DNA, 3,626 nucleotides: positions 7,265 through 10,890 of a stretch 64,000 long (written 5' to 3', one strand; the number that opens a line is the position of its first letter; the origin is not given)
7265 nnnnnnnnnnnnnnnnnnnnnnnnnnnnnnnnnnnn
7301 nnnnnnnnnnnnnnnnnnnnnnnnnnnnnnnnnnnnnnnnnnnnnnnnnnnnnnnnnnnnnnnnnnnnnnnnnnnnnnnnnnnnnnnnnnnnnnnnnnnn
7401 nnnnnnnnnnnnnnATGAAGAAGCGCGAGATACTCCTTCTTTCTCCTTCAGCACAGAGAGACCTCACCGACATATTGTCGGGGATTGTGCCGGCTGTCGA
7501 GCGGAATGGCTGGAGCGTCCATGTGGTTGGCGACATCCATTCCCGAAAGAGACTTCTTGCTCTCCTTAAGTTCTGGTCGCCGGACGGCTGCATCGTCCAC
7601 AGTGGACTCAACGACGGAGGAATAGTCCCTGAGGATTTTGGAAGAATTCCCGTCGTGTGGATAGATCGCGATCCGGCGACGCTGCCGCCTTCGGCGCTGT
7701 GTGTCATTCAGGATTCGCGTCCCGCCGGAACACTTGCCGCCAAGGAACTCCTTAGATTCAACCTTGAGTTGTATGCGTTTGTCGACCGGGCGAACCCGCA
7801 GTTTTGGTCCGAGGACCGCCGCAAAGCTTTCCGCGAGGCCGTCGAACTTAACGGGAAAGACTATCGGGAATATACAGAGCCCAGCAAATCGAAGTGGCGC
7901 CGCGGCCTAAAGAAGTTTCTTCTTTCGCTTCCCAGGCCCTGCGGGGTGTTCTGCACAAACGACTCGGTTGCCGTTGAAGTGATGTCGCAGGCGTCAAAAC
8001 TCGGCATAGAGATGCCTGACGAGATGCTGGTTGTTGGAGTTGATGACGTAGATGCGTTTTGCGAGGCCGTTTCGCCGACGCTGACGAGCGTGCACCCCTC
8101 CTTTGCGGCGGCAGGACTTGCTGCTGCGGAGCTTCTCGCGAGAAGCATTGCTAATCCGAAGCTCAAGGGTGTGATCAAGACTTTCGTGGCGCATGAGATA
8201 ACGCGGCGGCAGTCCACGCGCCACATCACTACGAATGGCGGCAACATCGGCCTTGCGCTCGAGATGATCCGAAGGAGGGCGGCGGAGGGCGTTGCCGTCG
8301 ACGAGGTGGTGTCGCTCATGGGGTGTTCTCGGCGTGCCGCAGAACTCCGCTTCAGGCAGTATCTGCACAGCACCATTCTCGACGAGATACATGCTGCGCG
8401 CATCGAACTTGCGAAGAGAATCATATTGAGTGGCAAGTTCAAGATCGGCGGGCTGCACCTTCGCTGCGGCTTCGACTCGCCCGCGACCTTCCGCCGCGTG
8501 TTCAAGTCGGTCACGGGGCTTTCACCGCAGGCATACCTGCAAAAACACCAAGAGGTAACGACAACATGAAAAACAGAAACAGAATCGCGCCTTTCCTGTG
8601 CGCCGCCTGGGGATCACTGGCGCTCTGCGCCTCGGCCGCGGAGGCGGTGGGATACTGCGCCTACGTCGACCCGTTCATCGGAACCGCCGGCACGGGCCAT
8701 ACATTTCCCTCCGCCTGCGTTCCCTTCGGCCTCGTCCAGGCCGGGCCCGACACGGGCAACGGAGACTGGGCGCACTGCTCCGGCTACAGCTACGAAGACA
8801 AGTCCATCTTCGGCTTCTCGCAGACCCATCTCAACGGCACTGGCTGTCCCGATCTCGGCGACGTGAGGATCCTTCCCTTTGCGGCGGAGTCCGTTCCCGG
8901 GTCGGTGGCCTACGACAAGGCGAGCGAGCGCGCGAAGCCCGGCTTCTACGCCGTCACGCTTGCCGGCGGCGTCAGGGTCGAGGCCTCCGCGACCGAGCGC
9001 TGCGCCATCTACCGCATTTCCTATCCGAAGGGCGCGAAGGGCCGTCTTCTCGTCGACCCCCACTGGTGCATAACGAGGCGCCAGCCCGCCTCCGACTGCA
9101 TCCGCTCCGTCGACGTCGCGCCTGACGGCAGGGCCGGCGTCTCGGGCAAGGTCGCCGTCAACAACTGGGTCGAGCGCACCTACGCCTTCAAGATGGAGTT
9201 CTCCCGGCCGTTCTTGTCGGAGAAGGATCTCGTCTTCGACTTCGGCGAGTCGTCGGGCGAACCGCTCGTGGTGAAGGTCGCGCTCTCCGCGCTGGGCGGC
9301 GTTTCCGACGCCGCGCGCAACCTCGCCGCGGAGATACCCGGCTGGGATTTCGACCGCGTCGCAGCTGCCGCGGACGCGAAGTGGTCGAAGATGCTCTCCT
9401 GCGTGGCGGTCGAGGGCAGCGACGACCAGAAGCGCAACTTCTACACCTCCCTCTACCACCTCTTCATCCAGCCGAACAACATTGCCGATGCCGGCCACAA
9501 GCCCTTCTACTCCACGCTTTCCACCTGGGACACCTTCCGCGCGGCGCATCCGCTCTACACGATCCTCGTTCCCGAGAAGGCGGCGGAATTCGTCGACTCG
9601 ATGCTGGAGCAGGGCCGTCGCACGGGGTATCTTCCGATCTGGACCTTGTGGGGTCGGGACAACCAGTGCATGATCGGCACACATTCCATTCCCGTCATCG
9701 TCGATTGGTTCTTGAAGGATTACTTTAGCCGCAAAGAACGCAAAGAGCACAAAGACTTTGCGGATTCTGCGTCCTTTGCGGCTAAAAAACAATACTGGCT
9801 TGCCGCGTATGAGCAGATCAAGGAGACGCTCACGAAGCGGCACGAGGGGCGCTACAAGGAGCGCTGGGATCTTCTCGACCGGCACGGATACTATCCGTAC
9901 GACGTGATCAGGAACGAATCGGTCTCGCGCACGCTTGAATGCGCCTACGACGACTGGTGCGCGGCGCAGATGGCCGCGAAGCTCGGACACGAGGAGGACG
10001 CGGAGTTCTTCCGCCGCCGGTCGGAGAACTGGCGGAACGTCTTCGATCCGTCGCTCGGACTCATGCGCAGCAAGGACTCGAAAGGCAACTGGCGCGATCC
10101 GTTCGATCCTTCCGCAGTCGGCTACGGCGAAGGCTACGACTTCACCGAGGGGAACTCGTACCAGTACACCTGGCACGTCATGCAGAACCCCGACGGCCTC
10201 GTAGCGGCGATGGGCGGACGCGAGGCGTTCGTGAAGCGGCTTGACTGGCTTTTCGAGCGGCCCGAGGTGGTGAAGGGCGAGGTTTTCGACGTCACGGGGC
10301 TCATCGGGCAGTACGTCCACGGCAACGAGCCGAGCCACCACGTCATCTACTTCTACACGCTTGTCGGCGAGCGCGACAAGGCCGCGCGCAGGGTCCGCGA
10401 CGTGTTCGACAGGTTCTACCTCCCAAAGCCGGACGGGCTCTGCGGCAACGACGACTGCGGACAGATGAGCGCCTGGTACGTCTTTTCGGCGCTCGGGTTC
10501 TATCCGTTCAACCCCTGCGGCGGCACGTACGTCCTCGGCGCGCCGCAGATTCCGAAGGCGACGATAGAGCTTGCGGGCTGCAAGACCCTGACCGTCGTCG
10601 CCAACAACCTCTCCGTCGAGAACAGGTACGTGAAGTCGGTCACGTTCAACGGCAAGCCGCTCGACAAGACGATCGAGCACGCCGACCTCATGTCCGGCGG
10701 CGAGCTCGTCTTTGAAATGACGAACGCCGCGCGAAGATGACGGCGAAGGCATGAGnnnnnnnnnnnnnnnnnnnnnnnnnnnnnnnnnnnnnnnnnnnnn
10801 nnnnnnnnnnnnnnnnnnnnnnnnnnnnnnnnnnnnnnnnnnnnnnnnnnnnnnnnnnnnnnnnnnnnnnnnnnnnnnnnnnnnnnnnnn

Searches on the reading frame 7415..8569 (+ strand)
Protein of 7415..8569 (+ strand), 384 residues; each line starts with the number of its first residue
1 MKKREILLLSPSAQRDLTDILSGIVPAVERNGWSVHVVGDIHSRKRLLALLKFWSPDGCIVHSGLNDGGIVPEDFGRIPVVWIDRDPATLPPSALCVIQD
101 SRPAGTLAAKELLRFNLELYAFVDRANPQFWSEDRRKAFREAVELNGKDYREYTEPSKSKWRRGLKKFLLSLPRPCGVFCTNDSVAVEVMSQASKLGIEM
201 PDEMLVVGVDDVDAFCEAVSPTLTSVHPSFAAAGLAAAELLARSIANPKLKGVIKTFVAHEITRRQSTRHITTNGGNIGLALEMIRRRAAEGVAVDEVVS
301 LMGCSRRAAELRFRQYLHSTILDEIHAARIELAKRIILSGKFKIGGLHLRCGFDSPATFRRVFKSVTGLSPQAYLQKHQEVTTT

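Call 83: search_protein_families(library=pfam, proteins=[window:7415-8569:+], max_evalue=0.01)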
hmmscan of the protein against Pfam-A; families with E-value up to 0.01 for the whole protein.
window:7415-8569:+ (384 aa): 4 families
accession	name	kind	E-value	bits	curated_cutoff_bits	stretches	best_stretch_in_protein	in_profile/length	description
PF13377.12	Peripla_BP_3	-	6.3e-23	82.1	26.5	1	125-268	19-167/167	Periplasmic binding protein-like domain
PF12833.13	HTH_18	-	3.9e-13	49.9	33.6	1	301-376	4-79/80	Helix-turn-helix domain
PF00165.29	HTH_AraC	-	5.3e-08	33.2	26.6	1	341-376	8-42/42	Bacterial regulatory helix-turn-helix proteins, AraC family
PF13407.12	Peripla_BP_4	-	8.8e-05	22.6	35.1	1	78-243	81-252/258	Periplasmic binding protein domain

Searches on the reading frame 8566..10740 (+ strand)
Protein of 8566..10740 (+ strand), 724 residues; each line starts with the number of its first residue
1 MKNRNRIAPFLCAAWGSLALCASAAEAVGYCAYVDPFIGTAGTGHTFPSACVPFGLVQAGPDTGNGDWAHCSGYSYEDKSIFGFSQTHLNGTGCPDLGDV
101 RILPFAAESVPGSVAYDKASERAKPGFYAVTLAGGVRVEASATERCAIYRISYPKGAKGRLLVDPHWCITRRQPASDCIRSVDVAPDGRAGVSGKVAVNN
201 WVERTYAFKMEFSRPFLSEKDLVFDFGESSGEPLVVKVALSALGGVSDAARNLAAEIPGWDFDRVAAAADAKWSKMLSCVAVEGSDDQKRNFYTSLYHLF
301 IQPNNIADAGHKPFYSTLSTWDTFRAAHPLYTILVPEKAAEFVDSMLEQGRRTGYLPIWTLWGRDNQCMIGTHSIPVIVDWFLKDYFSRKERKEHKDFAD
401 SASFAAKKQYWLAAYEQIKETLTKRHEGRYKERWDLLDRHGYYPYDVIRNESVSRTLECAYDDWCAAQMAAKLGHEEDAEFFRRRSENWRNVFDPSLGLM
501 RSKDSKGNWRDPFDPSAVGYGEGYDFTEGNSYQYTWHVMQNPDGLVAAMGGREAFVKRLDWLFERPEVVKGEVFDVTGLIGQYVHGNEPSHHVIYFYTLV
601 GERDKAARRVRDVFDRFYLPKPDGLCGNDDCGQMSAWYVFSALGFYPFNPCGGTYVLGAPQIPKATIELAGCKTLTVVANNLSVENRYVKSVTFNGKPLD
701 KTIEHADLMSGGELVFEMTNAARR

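Call 61: search_solved_structures(query=window:8566-10740:+, show_alignments=1, max_evalue=1e-10)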
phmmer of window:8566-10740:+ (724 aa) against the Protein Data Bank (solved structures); distinct sequences matched with E-value up to 1e-10: 14.
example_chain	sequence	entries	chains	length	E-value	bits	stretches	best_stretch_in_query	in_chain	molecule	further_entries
7zgm_A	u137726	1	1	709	4.7e-189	633.4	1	30-718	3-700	Glycoside hydrolase family 92 protein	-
6f8z_A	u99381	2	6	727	1.5e-162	545.8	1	31-719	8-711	Alpha-1,2-mannosidase, putative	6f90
6f91_A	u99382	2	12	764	2.9e-119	402.7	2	224-719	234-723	Putative alpha-1,2-mannosidase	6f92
2wvy_A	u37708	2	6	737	1e-97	331.4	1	27-720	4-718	ALPHA-1,2-MANNOSIDASE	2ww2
2wvx_B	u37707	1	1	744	5.8e-94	319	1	32-721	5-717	PUTATIVE ALPHA-1,2-MANNOSIDASE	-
2wzs_A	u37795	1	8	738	6.6e-94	318.8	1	32-721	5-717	PUTATIVE ALPHA-1,2-MANNOSIDASE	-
2wvx_A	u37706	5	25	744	7e-94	318.8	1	32-721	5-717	PUTATIVE ALPHA-1,2-MANNOSIDASE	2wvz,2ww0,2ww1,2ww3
7nsn_A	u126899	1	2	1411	2.4e-65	224.4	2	476-720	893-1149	GH92 alpha-1,2-mannosidase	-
7fe1_A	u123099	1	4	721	6.9e-53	183.2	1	287-718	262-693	Alpha-1,2-mannosidase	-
6dwo_A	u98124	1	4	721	1.3e-52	182.3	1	287-718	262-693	Alpha-1,2-mannosidase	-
7fe2_A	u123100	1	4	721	1.6e-52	182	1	288-718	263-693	Alpha-1,2-mannosidase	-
5swi_B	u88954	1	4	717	2.2e-47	165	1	255-718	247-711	Sugar hydrolase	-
4aq0_A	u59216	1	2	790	5.9e-26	94.2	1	25-197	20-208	CCMAN5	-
2xsg_A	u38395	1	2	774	6.6e-26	94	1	27-197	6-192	CCMAN5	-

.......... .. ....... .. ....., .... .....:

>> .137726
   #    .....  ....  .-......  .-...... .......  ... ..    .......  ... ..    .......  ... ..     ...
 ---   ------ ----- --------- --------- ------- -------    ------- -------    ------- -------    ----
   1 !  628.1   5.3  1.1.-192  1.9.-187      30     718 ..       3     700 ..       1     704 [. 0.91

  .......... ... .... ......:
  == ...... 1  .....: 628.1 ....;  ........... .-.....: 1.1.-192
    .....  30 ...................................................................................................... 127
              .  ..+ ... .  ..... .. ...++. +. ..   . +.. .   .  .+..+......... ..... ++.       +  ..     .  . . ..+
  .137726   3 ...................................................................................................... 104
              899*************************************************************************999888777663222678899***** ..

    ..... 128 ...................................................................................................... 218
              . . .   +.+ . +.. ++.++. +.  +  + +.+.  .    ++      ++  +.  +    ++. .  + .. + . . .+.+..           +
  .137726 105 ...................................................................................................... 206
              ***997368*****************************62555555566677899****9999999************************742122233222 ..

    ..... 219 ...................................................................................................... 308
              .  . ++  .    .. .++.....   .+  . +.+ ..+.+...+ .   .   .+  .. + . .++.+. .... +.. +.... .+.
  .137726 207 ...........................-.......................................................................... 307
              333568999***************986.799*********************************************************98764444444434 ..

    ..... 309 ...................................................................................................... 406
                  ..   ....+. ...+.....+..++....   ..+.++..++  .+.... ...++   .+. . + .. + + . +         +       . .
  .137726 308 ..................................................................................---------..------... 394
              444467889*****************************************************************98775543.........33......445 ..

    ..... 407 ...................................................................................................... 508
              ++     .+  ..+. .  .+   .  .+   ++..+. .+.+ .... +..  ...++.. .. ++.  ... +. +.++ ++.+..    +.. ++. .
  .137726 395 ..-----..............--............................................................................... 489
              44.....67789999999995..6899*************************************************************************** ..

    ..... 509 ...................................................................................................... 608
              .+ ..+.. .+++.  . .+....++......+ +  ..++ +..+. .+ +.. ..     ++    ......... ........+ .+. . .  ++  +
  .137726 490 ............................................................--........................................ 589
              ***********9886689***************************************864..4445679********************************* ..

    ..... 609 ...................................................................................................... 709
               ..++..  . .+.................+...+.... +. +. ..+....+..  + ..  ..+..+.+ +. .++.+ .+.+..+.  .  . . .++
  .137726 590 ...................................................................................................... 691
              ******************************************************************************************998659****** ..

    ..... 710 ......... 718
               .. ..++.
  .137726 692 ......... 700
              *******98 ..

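Call 70: find_homologous_proteins(query=window:8566-10737:+, max_evalue=1e-50)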
Query window:8566-10737:+ (724 aa): 7864 proteins with E <= 1e-50 among 8000 candidates; the best 120 are listed.
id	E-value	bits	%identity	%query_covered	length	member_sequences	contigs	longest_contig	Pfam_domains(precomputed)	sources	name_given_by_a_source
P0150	0.0e+0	1691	98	100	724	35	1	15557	PF17678.8,PF07971.19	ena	-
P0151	0.0e+0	1683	97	100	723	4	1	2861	PF17678.8,PF07971.19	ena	-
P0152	0.0e+0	1677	97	100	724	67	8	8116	PF17678.8,PF07971.19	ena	-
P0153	0.0e+0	1671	97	100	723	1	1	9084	PF17678.8,PF07971.19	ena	-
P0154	0.0e+0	1669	97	100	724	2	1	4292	PF17678.8,PF07971.19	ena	-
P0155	0.0e+0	1645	95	100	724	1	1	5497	PF17678.8,PF07971.19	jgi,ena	-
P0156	0.0e+0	1642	96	100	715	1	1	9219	PF17678.8,PF07971.19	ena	-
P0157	0.0e+0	1633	94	100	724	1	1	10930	PF17678.8,PF07971.19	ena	-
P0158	0.0e+0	1595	93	100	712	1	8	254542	PF17678.8,PF07971.19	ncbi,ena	-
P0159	0.0e+0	1594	93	100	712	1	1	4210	PF17678.8,PF07971.19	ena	-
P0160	0.0e+0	1591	93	100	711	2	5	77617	PF17678.8,PF07971.19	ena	-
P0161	0.0e+0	1586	94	100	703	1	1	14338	PF17678.8,PF07971.19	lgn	-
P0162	0.0e+0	1584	92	100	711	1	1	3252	PF17678.8,PF07971.19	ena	-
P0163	0.0e+0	1583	92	100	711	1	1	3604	PF17678.8,PF07971.19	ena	-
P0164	0.0e+0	1576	92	100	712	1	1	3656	PF17678.8,PF07971.19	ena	-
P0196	0.0e+0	1378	79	100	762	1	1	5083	PF17678.8,PF07971.19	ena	-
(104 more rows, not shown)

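Call 72: find_encoding_contigs(protein=P0196, flank=1500, max_places=1)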
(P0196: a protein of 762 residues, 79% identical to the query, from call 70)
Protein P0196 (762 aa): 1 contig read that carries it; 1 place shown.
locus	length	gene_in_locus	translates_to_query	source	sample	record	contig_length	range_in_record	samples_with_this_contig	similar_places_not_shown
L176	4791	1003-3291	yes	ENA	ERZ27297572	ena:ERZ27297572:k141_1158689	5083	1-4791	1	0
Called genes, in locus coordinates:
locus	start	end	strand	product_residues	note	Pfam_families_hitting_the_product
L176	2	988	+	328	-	?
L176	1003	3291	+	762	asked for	PF17678:Glyco_hydro_92N, PF07971:Glyco_hydro_92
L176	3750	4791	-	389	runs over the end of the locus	PF13377:Peripla_BP_3, PF12833:HTH_18, PF00165:HTH_AraC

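Call 73: find_encoding_contigs(protein=P0158, flank=10000, max_places=2)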
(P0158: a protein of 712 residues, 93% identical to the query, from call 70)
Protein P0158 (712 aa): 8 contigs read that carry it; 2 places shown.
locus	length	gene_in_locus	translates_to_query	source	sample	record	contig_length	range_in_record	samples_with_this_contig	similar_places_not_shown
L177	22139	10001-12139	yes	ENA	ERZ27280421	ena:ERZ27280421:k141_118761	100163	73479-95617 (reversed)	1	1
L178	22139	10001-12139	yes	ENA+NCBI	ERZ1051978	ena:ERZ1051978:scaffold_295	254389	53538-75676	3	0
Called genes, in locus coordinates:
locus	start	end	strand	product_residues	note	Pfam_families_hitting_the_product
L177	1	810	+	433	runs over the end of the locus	PF13173:AAA_14, PF13635:DUF4143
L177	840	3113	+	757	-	PF16875:Glyco_hydro_36N, PF02065:Melibiase, PF16874:Glyco_hydro_36C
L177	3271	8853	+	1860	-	PF04041:Glyco_hydro_130, PF08531:Bac_rhamnosid_N, PF05592:Bac_rhamnosid, PF17389:Bac_rhamnosid6H, PF17390:Bac_rhamnosid_C, PF16334:DUF4964, PF17168:DUF5127 (weak), PF16335:GtaA_6_Hairpin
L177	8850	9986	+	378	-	PF13377:Peripla_BP_3, PF12833:HTH_18, PF00165:HTH_AraC (weak)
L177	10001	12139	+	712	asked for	PF17678:Glyco_hydro_92N, PF07971:Glyco_hydro_92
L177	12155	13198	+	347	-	-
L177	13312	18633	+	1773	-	PF10102:DUF2341 (faint), PF13385:Laminin_G_3 (weak), PF00041:fn3 (faint), PF25059:FN3_DSCAM-DSCAML_C (faint), PF13385:Laminin_G_3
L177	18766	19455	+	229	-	PF05635:23S_rRNA_IVP (weak)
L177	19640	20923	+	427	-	PF13173:AAA_14, PF13635:DUF4143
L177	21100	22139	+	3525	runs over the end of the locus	PF10102:DUF2341 (faint), PF00041:fn3 (faint), PF13385:Laminin_G_3, PF21722:Gly_rich_2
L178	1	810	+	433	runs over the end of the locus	PF13173:AAA_14, PF13635:DUF4143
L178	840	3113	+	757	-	PF16875:Glyco_hydro_36N, PF02065:Melibiase, PF16874:Glyco_hydro_36C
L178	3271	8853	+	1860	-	PF04041:Glyco_hydro_130, PF08531:Bac_rhamnosid_N, PF05592:Bac_rhamnosid, PF17389:Bac_rhamnosid6H, PF17390:Bac_rhamnosid_C, PF16334:DUF4964, PF17168:DUF5127 (weak), PF16335:GtaA_6_Hairpin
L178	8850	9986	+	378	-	PF13377:Peripla_BP_3, PF12833:HTH_18, PF00165:HTH_AraC (weak)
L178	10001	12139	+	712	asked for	PF17678:Glyco_hydro_92N, PF07971:Glyco_hydro_92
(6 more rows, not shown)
